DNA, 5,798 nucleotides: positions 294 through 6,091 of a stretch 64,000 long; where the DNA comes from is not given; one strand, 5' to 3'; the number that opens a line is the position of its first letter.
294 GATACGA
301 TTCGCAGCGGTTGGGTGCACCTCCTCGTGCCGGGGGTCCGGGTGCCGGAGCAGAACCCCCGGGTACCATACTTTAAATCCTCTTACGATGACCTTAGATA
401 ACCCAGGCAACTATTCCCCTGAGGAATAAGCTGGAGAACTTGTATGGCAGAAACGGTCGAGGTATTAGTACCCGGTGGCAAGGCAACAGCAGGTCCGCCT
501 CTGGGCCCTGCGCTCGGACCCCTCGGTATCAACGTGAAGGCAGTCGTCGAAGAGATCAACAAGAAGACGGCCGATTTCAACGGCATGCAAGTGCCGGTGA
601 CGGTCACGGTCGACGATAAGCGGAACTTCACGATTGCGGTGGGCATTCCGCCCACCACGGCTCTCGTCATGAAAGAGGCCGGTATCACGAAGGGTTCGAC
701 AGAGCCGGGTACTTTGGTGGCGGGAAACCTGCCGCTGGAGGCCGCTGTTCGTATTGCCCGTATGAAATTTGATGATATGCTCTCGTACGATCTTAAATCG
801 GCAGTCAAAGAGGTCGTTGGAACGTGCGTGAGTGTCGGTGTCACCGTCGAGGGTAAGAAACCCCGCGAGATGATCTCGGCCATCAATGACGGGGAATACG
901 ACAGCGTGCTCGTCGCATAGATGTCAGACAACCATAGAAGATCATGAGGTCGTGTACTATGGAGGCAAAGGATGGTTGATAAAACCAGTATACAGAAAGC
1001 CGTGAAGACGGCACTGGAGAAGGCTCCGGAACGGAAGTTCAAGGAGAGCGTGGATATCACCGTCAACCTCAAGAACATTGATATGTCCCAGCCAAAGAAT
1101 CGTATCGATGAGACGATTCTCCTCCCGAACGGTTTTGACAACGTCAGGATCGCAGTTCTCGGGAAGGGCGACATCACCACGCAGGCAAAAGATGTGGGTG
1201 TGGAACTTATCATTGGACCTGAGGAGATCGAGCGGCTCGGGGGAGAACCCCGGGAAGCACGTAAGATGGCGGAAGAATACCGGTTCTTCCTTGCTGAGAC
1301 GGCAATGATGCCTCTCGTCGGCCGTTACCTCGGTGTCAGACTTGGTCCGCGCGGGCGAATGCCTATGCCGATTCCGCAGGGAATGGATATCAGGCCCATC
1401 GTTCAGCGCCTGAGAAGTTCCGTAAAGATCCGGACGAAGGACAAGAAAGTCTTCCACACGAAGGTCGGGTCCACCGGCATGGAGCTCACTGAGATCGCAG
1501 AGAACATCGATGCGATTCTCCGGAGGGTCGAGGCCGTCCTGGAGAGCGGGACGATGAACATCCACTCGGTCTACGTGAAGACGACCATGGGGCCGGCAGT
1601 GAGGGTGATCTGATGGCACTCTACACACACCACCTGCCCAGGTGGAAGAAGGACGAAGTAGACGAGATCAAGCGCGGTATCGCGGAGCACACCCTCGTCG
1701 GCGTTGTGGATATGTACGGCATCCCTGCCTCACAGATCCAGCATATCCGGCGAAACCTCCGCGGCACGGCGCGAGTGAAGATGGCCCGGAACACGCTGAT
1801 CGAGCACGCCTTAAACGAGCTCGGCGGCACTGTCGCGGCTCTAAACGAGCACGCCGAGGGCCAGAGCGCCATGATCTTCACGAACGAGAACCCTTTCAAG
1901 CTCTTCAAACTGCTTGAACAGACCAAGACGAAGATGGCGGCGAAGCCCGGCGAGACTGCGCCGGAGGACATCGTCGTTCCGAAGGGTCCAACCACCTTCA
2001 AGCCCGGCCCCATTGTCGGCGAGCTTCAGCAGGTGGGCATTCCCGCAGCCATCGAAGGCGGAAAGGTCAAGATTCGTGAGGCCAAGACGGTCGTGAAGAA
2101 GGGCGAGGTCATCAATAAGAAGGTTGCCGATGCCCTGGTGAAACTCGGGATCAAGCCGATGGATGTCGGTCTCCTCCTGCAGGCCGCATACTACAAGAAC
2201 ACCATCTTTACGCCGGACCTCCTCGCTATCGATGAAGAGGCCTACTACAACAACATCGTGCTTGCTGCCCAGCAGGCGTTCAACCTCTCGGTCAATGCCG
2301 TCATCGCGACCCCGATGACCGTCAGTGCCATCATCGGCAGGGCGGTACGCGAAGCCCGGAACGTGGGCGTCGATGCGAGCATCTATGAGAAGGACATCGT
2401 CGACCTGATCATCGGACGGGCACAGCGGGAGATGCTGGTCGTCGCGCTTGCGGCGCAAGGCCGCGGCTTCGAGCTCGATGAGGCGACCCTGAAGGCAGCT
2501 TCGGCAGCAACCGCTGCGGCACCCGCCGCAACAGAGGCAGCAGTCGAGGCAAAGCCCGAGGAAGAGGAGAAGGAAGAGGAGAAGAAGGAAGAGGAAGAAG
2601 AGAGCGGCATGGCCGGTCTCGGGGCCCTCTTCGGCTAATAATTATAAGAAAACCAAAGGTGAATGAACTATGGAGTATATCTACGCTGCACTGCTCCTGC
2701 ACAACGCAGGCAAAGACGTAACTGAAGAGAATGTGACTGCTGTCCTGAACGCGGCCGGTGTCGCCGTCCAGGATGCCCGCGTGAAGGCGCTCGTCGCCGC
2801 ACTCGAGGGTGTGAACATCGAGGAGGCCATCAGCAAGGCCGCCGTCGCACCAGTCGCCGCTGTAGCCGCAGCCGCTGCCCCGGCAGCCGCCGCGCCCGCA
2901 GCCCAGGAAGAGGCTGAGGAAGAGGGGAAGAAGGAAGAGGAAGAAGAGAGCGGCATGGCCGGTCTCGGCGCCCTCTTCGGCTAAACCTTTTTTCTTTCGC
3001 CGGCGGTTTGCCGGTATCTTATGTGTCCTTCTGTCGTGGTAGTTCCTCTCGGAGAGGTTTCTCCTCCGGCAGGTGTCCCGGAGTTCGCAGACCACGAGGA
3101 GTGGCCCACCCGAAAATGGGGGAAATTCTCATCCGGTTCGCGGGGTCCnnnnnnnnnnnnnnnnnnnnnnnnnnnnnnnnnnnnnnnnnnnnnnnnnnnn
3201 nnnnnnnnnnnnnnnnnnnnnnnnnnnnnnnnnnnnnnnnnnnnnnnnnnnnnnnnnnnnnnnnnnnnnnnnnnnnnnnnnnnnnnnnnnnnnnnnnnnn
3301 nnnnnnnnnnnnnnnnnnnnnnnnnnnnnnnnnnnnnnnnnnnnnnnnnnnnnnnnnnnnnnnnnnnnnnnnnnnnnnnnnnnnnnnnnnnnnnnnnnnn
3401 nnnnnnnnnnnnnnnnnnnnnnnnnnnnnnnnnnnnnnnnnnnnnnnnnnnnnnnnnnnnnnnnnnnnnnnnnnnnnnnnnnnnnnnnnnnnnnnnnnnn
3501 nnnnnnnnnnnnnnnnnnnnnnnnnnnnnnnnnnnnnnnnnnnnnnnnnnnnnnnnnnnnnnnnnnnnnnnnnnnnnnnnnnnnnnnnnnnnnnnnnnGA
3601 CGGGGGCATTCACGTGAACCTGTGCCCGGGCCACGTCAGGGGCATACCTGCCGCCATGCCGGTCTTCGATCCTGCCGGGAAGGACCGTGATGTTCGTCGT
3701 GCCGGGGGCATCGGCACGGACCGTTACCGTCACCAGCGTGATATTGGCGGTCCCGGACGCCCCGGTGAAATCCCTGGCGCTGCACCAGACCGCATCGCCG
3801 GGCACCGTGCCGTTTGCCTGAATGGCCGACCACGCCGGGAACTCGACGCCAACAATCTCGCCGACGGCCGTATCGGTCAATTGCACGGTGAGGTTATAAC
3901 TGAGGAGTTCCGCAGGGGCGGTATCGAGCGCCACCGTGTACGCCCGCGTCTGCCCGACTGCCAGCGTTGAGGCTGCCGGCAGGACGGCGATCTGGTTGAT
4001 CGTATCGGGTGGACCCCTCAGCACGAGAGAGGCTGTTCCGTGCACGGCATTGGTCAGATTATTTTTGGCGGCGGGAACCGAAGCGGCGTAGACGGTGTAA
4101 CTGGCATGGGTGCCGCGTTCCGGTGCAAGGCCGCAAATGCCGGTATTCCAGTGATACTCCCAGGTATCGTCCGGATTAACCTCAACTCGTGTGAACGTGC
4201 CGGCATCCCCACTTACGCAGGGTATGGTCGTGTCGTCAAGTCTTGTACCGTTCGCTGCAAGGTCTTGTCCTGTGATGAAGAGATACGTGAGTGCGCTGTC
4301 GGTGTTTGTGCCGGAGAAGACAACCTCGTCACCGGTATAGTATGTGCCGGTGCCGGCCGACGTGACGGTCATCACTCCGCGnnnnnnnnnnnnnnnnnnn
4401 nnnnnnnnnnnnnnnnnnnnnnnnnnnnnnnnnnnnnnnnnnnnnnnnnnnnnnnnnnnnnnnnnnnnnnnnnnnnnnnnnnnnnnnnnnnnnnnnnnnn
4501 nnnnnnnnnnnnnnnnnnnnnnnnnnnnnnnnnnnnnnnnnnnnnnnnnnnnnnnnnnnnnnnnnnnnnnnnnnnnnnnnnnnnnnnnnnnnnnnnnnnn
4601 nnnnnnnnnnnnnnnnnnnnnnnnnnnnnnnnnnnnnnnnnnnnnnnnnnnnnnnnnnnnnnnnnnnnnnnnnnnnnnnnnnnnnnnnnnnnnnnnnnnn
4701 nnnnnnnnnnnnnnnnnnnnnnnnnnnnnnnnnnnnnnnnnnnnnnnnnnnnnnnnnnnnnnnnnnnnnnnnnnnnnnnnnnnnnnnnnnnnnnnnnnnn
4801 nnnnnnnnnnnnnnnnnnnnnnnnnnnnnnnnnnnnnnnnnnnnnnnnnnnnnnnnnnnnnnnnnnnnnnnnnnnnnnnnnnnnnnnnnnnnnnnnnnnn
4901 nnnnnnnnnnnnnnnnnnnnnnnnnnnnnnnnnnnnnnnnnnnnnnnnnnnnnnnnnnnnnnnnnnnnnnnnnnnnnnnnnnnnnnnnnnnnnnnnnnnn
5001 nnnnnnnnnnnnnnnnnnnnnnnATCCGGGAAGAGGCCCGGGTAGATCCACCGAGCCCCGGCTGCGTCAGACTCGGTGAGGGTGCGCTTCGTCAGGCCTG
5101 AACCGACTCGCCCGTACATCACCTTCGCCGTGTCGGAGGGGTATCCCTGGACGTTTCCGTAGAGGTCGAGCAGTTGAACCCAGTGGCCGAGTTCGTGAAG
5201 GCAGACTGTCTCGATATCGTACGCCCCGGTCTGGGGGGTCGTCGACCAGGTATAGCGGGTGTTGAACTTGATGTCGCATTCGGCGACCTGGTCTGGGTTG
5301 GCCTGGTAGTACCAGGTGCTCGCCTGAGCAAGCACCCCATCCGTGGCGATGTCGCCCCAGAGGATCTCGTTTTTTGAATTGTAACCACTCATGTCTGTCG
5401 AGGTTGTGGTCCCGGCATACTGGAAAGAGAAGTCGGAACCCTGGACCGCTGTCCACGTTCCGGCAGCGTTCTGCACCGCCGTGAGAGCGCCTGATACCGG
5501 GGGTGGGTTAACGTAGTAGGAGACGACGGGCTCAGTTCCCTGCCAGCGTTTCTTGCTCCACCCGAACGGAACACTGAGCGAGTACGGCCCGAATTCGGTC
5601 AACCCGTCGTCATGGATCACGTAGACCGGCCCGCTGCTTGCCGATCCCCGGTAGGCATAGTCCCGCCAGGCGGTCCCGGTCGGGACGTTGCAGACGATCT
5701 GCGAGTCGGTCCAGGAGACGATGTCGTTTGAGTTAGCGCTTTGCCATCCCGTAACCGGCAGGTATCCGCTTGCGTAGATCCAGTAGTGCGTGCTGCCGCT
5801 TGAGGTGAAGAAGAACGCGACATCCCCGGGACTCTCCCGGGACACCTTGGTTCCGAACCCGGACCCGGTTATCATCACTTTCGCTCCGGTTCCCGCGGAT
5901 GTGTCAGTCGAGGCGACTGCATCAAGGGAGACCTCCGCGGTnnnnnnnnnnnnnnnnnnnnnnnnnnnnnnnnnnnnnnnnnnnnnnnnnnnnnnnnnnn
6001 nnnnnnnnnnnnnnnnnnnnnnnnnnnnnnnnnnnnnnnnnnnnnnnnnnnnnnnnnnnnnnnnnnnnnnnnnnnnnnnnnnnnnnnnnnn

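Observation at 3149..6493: Mosaic surface metalloprotease carrying both cohesin-like and dockerin modules plus S-layer-like segments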

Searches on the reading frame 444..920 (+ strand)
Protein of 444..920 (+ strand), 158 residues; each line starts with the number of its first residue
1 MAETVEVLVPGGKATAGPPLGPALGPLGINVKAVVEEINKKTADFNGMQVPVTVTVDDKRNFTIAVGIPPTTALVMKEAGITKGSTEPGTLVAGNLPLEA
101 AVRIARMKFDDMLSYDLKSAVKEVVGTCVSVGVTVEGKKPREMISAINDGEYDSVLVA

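Call 33: search_protein_families(library=pfam, proteins=[window:444-920:+], max_evalue=0.01)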
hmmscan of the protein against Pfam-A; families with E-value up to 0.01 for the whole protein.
window:444-920:+ (158 aa): 2 families
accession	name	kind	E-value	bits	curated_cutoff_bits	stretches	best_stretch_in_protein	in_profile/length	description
PF03946.19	Ribosomal_L11_N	-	1.2e-25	89.5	32.9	1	5-62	1-58/58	Ribosomal protein L11, N-terminal domain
PF00298.24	Ribosomal_L11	-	2.6e-21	76.2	21.4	1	68-135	2-69/69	Ribosomal protein L11, RNA binding domain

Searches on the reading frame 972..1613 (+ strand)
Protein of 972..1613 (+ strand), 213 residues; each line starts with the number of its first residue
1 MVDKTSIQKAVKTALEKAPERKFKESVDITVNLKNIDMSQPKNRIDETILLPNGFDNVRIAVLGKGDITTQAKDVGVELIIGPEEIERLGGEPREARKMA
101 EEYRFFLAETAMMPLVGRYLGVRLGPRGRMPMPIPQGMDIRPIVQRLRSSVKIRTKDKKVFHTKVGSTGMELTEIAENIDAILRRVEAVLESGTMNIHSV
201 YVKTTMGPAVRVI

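Call 33: search_protein_families(library=pfam, proteins=[window:972-1613:+], max_evalue=0.01)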
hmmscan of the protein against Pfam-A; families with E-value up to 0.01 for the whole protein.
window:972-1613:+ (213 aa): 1 family
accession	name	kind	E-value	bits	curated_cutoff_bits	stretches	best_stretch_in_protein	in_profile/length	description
PF00687.26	Ribosomal_L1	-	4.6e-52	176.9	32.2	1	16-208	2-198/198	Ribosomal protein L1p/L10e family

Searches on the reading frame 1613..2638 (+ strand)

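Call 33: search_protein_families(library=pfam, proteins=[window:1613-2638:+], max_evalue=0.01)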
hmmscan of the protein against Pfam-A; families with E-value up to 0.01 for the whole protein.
window:1613-2638:+ (341 aa): 3 families
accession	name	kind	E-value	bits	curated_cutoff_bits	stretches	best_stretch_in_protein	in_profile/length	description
PF00466.25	Ribosomal_L10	-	7.6e-24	84.1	22.8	1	9-104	3-98/100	Ribosomal protein L10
PF17777.6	RL10P_insert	-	4.7e-18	65.3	29.1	1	110-180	1-71/71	Insertion domain in 60S ribosomal protein L10P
PF00428.24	Ribosomal_60s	-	0.00055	20.9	28.1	1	291-340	38-88/88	60s Acidic ribosomal protein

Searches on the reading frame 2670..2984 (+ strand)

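Call 33: search_protein_families(library=pfam, proteins=[window:2670-2984:+], max_evalue=0.01)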
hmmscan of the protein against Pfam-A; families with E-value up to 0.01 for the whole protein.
window:2670-2984:+ (104 aa): 2 families
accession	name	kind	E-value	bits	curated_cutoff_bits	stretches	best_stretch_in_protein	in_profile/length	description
PF00428.24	Ribosomal_60s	-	4.3e-19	69.3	28.1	1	17-103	2-88/88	60s Acidic ribosomal protein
PF17940.6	TetR_C_31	-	0.004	17.7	27.4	1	18-68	51-100/107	Tetracyclin repressor-like, C-terminal domain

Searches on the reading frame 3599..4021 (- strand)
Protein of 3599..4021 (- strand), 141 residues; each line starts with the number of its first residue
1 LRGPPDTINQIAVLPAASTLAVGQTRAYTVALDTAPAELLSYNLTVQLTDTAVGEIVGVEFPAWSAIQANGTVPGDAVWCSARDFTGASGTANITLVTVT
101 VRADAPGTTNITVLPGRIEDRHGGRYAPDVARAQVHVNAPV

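Call 7: search_protein_families(library=pfam, proteins=[window:3599-4021:-], max_evalue=10)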
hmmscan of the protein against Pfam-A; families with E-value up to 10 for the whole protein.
seq(141 aa): 1 family
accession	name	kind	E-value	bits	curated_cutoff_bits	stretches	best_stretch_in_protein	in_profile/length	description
PF02368.24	Big_2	-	0.076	13.4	22.8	1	91-117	45-70/79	Bacterial Ig-like domain (group 2)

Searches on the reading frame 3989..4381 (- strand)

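Call 7: search_protein_families(library=pfam, proteins=[window:3989-4381:-], max_evalue=10)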
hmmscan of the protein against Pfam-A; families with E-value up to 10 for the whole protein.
seq(131 aa): 1 family
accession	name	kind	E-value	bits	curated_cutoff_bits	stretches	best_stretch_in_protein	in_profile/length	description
PF16432.10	DUF5029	-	0.025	14.7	25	1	10-62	33-85/211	Domain of unknown function (DUF5029)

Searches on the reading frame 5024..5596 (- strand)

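Call 7: search_protein_families(library=pfam, proteins=[window:5024-5596:-], max_evalue=10)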
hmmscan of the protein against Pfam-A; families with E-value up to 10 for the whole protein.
seq(191 aa): 1 family
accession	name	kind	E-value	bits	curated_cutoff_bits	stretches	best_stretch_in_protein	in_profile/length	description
PF00413.30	Peptidase_M10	-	1.9e-05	25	24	1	39-185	25-158/159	Matrixin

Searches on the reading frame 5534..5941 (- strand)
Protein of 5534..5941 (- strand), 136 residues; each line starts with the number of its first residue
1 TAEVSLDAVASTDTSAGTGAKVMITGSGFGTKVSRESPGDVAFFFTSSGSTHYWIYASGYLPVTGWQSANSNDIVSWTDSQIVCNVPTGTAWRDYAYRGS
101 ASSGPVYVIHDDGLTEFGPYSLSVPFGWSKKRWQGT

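Call 7: search_protein_families(library=pfam, proteins=[window:5534-5941:-], max_evalue=10)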
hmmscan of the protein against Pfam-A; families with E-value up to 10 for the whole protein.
seq(136 aa): 1 family
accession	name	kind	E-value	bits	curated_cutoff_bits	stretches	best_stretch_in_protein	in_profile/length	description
PF01833.30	TIG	-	0.00014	22.2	20.9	1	13-112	10-72/84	IPT/TIG domain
